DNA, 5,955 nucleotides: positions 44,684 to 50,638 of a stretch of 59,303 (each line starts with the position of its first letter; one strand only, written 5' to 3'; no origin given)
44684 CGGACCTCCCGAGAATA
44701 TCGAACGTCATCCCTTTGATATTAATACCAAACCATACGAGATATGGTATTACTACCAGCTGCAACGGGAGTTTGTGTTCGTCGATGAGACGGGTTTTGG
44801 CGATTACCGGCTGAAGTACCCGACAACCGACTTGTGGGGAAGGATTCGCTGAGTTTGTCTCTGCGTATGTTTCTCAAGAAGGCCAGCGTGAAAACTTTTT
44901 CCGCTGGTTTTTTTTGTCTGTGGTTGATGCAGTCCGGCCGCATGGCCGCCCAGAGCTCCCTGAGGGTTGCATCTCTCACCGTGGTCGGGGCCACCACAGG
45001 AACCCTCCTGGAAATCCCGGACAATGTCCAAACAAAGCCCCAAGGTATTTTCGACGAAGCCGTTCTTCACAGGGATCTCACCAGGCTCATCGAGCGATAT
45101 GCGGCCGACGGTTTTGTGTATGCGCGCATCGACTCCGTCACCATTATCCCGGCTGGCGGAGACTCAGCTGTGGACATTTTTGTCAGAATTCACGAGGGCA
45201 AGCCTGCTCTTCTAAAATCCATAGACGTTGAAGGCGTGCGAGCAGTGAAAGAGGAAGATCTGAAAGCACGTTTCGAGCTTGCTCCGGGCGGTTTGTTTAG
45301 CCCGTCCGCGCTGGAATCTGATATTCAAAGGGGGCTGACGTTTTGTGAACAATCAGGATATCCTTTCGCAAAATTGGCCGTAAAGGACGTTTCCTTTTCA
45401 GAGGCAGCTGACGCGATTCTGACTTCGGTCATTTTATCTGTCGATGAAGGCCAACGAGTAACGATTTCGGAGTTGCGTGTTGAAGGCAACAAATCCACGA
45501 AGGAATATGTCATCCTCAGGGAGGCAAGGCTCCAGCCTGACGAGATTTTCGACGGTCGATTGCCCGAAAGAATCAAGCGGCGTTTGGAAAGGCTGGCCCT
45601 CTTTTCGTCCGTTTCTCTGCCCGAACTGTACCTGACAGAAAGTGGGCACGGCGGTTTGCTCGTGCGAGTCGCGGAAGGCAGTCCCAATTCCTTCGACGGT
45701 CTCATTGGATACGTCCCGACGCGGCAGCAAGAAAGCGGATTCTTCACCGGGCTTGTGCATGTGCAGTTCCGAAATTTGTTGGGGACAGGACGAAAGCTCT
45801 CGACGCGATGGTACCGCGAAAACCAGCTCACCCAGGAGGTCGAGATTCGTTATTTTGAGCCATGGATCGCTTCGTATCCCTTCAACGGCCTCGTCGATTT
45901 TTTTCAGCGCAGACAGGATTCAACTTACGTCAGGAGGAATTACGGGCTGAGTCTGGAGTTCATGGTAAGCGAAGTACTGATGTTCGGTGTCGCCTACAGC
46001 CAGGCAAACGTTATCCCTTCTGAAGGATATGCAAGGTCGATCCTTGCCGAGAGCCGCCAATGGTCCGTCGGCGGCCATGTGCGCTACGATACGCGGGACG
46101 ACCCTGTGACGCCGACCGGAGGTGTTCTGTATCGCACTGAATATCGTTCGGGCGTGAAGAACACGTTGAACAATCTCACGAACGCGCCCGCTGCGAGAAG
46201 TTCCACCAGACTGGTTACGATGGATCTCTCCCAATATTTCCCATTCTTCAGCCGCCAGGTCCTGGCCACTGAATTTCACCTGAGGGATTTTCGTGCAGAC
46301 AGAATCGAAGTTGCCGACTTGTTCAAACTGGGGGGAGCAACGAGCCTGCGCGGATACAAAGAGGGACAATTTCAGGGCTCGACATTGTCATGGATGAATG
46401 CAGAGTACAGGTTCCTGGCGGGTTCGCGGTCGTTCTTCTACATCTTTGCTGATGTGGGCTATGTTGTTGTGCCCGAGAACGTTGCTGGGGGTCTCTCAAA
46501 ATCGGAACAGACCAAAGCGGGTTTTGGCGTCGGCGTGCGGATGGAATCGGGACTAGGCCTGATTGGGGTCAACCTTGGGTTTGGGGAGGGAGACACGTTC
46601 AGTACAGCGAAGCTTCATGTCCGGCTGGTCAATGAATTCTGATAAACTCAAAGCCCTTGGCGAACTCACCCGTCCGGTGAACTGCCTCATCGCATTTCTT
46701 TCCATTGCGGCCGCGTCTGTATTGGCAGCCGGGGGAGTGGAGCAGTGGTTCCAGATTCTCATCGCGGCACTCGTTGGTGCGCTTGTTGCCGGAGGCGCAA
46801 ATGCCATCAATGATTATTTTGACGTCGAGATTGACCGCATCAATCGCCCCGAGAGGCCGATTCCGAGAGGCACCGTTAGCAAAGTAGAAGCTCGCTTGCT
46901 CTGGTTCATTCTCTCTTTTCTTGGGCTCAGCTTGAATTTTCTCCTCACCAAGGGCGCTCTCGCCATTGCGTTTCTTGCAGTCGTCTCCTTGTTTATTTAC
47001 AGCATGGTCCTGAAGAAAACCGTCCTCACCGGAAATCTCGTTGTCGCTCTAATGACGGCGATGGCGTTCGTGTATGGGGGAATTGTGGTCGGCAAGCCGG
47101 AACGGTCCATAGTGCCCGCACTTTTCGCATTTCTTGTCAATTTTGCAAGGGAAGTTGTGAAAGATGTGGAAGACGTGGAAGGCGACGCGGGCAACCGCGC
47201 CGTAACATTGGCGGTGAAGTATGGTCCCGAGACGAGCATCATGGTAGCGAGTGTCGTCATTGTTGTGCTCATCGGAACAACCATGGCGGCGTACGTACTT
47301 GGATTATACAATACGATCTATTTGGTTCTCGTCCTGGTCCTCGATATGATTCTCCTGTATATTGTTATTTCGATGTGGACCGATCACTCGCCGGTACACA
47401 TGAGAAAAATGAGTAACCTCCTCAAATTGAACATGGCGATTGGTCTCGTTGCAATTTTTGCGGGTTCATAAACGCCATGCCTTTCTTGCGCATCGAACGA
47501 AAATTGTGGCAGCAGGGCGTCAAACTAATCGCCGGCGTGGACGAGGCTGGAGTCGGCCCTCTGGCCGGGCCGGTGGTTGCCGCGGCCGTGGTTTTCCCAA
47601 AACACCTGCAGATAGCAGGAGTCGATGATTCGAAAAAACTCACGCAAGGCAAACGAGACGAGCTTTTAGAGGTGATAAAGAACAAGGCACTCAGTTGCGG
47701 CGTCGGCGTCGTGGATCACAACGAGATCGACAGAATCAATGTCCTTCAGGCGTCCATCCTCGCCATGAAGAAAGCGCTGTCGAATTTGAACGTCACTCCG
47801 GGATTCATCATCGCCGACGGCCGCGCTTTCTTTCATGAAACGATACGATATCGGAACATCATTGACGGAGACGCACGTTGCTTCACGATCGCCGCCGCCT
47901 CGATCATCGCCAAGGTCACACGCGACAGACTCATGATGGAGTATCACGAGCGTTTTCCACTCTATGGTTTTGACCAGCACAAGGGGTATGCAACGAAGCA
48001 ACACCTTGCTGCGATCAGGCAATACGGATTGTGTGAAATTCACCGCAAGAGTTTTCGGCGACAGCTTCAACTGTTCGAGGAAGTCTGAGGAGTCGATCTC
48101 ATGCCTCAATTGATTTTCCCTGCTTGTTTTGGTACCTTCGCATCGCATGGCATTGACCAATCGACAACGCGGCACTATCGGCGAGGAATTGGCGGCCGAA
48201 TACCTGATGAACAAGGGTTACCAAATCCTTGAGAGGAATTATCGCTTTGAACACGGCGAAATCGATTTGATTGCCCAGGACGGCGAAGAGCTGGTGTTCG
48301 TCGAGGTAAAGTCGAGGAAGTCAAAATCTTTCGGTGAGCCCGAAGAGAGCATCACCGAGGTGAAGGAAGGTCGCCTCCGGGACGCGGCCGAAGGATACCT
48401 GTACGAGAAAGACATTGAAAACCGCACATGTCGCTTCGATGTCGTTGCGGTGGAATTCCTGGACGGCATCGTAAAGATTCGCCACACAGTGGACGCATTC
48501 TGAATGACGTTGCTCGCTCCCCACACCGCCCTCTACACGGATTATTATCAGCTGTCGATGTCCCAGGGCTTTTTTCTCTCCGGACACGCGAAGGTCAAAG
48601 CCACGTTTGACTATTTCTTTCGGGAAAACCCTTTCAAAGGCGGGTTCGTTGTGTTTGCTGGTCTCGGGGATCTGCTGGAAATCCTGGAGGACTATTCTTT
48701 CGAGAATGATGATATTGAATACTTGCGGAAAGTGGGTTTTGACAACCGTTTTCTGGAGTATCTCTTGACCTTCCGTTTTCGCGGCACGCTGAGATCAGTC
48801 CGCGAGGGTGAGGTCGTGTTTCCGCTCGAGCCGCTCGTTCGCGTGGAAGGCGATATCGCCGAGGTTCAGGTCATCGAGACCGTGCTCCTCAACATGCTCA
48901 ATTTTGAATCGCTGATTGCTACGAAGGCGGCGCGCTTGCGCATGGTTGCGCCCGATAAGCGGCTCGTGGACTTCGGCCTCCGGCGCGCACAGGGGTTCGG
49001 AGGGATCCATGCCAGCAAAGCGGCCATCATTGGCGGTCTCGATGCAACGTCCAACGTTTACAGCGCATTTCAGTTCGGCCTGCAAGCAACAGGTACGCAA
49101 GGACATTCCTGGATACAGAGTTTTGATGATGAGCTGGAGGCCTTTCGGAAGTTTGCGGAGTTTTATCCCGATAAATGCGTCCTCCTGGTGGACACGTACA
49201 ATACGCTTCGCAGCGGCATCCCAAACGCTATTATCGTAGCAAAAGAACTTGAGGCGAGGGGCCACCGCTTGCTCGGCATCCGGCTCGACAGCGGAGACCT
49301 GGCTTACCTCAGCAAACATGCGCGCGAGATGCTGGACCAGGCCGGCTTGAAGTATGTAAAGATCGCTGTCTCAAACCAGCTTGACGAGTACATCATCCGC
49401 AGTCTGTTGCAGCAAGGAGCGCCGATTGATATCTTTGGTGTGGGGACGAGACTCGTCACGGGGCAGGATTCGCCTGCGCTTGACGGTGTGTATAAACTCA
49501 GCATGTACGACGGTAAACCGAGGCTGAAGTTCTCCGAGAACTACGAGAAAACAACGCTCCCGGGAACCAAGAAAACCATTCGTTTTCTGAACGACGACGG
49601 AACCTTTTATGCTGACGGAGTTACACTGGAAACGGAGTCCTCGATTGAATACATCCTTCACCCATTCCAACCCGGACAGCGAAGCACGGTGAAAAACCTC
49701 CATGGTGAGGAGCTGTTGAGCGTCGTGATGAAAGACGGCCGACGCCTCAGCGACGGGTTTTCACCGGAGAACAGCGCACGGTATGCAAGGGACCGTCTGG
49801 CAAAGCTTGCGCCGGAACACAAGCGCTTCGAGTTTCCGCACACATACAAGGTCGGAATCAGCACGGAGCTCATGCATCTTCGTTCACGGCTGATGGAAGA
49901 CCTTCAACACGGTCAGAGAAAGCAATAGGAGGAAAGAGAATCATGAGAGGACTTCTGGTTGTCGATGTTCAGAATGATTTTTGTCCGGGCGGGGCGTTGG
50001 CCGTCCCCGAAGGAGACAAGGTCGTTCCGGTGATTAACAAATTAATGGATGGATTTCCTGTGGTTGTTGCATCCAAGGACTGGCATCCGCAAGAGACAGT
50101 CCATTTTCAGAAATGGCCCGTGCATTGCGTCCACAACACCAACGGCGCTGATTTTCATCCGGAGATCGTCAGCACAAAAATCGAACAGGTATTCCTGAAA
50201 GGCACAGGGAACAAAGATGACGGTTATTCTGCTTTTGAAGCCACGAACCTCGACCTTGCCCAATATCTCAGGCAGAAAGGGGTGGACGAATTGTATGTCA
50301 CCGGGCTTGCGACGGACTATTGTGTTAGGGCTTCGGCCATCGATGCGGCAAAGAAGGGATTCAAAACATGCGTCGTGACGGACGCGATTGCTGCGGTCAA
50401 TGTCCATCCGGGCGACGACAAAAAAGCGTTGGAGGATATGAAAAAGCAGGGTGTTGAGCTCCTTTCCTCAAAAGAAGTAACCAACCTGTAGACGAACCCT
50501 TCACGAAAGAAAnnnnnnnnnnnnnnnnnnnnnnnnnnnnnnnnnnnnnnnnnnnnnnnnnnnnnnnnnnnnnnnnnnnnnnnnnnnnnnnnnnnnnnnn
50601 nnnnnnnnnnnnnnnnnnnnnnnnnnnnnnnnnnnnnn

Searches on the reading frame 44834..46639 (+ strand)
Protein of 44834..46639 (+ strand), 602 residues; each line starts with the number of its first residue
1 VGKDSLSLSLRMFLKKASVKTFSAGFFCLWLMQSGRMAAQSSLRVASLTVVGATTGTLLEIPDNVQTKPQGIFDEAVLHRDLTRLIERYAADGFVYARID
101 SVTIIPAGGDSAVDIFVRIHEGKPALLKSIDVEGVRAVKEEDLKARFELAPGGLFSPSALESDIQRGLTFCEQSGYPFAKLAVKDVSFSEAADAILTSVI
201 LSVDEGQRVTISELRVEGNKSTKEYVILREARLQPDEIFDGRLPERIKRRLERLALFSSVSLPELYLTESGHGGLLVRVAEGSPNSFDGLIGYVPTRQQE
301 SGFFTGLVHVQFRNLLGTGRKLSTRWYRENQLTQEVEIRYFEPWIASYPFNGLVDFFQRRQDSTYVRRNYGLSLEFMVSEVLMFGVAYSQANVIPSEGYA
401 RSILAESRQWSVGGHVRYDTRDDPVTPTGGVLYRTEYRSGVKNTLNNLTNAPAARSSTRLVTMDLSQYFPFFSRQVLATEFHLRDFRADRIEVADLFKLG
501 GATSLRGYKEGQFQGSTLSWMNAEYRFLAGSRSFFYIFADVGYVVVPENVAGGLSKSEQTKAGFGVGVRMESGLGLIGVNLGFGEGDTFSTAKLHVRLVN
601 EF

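Call 53: search_protein_families(library=pfam, proteins=[window:44834-46639:+], max_evalue=0.00001)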
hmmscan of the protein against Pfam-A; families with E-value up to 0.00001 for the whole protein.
window:44834-46639:+ (602 aa): 2 families
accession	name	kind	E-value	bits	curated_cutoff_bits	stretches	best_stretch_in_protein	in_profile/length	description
PF07244.20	POTRA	-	5.2e-27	94.8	21.3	2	128-206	4-79/79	Surface antigen variable number repeat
PF01103.29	Omp85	-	4.1e-22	79.6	24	1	314-583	1-304/325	Omp85 superfamily domain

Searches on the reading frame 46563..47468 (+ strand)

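Call 54: search_protein_families(library=pfam, proteins=[window:46563-47468:+], max_evalue=0.00001)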
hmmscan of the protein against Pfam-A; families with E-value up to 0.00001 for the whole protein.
window:46563-47468:+ (302 aa): 1 family
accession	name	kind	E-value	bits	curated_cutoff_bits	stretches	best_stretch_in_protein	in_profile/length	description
PF01040.23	UbiA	-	1.4e-43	149.4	34.2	1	45-283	2-243/250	UbiA prenyltransferase family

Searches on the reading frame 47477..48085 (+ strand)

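Call 54: search_protein_families(library=pfam, proteins=[window:47477-48085:+], max_evalue=0.00001)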
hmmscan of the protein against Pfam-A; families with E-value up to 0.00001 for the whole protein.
window:47477-48085:+ (203 aa): 1 family
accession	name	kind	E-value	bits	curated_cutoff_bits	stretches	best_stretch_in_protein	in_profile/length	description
PF01351.25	RNase_HII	-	1.3e-42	146.4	25.8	1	19-194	1-197/199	Ribonuclease HII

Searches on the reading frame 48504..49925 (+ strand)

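Call 54: search_protein_families(library=pfam, proteins=[window:48504-49925:+], max_evalue=0.00001)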
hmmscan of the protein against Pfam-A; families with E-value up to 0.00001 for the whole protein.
window:48504-49925:+ (474 aa): 4 families
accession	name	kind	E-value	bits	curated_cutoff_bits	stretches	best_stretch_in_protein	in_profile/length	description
PF17767.7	NAPRTase_N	-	4.7e-34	117.8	32.6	1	10-133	1-125/125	Nicotinate phosphoribosyltransferase (NAPRTase) N-terminal domain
PF17956.6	NAPRTase_C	-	6.8e-21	75.3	23.3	1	356-459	2-110/111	Nicotinate phosphoribosyltransferase C-terminal domain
PF04095.22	NAPRTase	-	3.1e-08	34.1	20.8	1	154-349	3-219/239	Nicotinate phosphoribosyltransferase (NAPRTase) family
PF02749.22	QRPTase_N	-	1.4e-07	32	27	0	97-134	43-80/82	Quinolinate phosphoribosyl transferase, N-terminal domain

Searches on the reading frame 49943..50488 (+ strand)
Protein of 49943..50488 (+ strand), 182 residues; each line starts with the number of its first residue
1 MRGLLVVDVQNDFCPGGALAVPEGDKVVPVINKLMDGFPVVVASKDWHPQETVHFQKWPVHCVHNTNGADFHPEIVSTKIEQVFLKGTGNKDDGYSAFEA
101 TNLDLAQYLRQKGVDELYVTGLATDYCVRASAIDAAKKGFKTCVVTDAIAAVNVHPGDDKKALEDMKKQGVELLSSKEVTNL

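Call 54: search_protein_families(library=pfam, proteins=[window:49943-50488:+], max_evalue=0.00001)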
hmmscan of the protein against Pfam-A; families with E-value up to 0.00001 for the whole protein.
window:49943-50488:+ (182 aa): 1 family
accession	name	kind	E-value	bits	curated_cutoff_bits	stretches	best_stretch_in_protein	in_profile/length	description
PF00857.26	Isochorismatase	-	1.6e-32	113.4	27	1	4-177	3-174/175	Isochorismatase domain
